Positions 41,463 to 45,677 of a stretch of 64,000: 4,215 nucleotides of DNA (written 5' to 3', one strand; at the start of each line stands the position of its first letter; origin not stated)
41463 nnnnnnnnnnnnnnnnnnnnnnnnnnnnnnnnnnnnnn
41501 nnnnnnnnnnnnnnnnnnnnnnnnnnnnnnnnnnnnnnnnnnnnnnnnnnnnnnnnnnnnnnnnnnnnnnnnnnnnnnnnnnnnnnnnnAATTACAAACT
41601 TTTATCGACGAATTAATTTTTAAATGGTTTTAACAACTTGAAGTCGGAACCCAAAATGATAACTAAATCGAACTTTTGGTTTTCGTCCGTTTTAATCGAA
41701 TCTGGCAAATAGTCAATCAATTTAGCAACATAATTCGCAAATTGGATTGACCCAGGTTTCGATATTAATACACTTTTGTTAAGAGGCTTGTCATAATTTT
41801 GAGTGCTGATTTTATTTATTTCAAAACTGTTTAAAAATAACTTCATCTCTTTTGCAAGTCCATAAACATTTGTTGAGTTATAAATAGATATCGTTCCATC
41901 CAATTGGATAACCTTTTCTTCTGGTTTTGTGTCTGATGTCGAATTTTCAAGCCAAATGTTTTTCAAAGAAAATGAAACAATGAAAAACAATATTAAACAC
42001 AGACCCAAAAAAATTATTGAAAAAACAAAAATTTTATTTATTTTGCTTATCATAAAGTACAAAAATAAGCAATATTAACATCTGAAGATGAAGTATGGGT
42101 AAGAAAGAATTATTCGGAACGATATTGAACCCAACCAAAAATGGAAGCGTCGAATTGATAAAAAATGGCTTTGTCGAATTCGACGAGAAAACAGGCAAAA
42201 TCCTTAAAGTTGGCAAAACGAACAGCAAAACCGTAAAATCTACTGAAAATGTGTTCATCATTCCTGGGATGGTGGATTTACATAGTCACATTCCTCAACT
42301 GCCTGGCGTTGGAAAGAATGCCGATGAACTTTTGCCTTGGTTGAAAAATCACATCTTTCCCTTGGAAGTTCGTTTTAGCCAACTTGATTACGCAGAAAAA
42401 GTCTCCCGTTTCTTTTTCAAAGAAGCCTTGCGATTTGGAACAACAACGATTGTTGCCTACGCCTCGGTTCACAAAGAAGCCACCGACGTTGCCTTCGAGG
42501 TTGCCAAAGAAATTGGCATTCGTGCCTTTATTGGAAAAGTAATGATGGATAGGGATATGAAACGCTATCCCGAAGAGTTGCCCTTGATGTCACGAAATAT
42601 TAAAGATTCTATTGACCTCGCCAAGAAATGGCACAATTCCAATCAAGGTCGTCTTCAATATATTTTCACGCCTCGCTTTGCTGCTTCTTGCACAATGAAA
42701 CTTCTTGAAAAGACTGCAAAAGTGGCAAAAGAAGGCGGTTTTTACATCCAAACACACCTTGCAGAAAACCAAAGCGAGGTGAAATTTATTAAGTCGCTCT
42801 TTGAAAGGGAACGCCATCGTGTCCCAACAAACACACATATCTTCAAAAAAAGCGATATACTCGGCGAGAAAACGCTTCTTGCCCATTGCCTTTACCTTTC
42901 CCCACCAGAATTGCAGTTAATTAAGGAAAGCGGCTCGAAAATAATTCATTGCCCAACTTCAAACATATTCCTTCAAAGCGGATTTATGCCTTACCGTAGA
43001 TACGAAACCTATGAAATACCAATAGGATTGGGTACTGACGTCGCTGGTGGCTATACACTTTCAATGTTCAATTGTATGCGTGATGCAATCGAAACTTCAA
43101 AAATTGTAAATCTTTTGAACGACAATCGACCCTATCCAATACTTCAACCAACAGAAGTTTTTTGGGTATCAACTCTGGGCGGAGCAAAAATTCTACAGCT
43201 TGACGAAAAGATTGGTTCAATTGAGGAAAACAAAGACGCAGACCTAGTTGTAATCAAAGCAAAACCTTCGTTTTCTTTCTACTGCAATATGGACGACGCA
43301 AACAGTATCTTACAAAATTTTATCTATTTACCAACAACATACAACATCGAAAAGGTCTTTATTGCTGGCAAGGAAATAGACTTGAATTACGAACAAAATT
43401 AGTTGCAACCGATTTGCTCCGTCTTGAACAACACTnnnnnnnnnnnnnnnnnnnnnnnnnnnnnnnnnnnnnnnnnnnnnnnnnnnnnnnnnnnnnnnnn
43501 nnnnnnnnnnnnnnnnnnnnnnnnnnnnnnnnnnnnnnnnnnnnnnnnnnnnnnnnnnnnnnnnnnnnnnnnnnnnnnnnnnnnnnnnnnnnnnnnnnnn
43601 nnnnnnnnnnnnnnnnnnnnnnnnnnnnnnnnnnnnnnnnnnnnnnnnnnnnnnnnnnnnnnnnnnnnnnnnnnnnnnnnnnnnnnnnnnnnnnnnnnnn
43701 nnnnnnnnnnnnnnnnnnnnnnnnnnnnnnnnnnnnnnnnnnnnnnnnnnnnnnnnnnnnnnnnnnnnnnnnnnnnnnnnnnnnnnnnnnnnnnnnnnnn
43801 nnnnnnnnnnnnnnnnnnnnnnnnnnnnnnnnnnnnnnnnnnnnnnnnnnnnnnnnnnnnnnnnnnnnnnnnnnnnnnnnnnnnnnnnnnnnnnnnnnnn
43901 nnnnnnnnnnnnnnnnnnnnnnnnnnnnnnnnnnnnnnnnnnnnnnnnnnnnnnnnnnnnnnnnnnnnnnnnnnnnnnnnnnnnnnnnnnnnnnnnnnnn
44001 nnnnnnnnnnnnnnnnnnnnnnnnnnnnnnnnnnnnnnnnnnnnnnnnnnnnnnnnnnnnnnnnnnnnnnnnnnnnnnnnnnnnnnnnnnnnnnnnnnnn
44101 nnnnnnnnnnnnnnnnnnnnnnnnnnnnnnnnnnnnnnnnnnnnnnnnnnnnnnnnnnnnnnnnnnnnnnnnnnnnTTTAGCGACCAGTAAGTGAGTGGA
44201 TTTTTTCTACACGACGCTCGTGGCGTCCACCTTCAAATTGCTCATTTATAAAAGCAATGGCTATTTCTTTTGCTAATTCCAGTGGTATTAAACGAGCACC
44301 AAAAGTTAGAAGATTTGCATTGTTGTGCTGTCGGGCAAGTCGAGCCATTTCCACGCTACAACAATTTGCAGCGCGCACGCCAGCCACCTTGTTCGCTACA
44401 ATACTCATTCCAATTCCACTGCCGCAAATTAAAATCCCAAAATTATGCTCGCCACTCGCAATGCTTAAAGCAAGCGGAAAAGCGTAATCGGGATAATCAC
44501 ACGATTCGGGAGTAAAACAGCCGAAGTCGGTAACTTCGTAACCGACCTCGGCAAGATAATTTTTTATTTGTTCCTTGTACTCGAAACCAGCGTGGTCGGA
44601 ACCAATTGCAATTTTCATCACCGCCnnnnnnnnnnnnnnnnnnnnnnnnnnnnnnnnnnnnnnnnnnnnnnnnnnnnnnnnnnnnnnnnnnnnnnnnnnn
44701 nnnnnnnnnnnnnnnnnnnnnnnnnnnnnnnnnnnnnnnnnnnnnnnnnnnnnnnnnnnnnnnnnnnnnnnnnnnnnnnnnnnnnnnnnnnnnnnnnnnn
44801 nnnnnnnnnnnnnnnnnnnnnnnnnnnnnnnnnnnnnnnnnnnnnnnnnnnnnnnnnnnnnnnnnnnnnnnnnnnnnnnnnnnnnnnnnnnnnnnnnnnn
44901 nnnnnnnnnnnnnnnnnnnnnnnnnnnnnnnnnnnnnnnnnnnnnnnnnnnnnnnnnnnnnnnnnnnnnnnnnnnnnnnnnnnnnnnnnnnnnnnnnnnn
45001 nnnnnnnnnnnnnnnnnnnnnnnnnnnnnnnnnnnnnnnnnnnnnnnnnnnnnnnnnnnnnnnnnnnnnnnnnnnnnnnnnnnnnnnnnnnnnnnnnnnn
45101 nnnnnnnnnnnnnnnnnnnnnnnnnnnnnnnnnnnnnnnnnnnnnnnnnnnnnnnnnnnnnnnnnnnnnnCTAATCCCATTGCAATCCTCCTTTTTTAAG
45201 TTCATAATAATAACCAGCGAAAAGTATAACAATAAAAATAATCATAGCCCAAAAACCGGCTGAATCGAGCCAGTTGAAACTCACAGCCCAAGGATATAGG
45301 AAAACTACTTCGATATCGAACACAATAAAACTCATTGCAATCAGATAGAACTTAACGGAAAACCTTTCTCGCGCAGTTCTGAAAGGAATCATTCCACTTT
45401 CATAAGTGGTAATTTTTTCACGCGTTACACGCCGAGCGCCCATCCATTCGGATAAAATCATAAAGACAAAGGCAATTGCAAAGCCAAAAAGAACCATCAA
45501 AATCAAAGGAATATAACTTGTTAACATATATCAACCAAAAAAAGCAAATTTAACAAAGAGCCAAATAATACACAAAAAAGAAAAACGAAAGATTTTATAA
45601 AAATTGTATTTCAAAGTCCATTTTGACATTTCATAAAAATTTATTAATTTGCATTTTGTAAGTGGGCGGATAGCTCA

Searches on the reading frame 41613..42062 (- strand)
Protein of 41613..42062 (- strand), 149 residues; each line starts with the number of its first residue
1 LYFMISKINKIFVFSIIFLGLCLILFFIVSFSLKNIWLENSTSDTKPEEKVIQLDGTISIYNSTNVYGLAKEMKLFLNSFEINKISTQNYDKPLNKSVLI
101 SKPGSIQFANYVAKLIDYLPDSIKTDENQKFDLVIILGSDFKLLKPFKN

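Call 22: search_protein_families(library=pfam, proteins=[window:41613-42062:-], max_evalue=0.001)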
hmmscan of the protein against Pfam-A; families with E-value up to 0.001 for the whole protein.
window:41613-42062:- (149 aa): 1 family
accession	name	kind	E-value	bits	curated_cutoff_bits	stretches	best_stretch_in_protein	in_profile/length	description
PF13399.11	LytR_C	-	1.9e-07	32.3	22.2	1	57-141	3-86/86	LytR cell envelope-related transcriptional attenuator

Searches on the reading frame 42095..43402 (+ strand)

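Call 71: search_protein_families(library=pfam, proteins=[window:42095-43402:+], max_evalue=0.00001)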
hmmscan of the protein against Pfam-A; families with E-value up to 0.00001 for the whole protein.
window:42095-43402:+ (435 aa): 2 families
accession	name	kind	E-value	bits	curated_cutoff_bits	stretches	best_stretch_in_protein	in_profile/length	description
PF01979.26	Amidohydro_1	-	3.3e-56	191.4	25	1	54-427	1-344/345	Amidohydrolase family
PF07969.17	Amidohydro_3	-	6.6e-08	32.9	29.7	0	107-390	164-447/472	Amidohydrolase family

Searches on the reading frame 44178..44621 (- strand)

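Call 22: search_protein_families(library=pfam, proteins=[window:44178-44621:-], max_evalue=0.001)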
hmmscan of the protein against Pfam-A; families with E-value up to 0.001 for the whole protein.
window:44178-44621:- (147 aa): 1 family
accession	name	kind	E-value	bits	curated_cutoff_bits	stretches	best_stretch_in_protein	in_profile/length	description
PF02502.23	LacAB_rpiB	-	1.7e-59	200.2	24.7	1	4-141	1-138/138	Ribose/Galactose Isomerase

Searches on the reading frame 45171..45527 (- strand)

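Call 22: search_protein_families(library=pfam, proteins=[window:45171-45527:-], max_evalue=0.001)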
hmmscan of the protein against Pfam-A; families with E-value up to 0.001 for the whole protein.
window:45171-45527:- (118 aa): 1 family
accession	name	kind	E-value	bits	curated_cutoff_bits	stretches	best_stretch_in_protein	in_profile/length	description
PF00507.24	Oxidored_q4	-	3.3e-34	117.4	23.3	1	20-117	2-99/99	NADH-ubiquinone/plastoquinone oxidoreductase, chain 3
